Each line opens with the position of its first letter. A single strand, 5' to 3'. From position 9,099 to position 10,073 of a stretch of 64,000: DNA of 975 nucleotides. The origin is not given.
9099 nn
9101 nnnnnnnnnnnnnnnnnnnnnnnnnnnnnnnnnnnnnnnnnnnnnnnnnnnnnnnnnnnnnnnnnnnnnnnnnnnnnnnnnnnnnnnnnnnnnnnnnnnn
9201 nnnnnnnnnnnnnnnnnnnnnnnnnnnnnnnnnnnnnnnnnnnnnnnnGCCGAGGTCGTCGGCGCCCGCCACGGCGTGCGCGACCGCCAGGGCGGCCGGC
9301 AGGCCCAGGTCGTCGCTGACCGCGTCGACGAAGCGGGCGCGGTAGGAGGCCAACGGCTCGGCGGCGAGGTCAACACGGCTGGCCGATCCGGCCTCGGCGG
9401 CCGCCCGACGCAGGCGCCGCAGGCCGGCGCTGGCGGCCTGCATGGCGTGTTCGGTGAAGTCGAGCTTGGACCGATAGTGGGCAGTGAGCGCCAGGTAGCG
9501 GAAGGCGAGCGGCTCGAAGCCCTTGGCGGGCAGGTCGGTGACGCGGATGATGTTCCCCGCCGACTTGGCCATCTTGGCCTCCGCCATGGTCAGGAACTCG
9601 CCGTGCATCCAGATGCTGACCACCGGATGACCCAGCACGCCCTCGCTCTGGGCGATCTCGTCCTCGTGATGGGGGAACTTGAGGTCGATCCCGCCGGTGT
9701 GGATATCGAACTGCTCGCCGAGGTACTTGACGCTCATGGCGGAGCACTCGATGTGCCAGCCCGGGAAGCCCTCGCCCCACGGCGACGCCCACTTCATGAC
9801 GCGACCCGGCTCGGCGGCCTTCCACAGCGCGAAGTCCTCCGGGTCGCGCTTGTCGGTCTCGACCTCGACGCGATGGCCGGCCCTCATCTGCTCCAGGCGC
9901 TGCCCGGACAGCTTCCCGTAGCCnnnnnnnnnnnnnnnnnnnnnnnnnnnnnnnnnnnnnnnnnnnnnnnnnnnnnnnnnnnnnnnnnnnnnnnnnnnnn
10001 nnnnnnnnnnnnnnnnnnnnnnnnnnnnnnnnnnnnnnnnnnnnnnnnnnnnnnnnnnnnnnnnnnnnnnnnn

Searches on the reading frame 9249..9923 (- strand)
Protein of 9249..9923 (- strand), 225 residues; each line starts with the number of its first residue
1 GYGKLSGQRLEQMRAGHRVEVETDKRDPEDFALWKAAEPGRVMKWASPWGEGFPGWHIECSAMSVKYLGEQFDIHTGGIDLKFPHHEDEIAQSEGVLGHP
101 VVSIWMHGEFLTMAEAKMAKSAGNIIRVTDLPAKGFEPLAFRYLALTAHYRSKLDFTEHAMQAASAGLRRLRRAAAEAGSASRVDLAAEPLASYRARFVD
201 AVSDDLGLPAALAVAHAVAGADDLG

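Call 37: find_related_loci(query=window:9249-9923:-, collection=metagenome_contigs, flank=10000)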
Query seq(225 aa) (225 aa) in metagenome_contigs; peptide patterns used: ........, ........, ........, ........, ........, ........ (x = any residue, [..] = any of these).
600 stretches matched a pattern (row limit reached: there are more); 598 encode a relative of the query (tblastn E <= 1e-3); the best 80 are kept; 80 distinct loci.
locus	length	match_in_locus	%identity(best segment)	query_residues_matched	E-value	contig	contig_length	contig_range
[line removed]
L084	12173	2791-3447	55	2-222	1e-79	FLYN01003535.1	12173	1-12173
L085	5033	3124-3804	54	1-223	2e-78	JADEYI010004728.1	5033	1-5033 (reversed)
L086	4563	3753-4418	54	2-222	3e-77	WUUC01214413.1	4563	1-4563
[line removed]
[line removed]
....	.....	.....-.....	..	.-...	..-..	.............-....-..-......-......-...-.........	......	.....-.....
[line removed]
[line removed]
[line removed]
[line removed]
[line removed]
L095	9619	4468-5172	52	2-219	9e-71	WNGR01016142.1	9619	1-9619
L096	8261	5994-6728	49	2-225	6e-70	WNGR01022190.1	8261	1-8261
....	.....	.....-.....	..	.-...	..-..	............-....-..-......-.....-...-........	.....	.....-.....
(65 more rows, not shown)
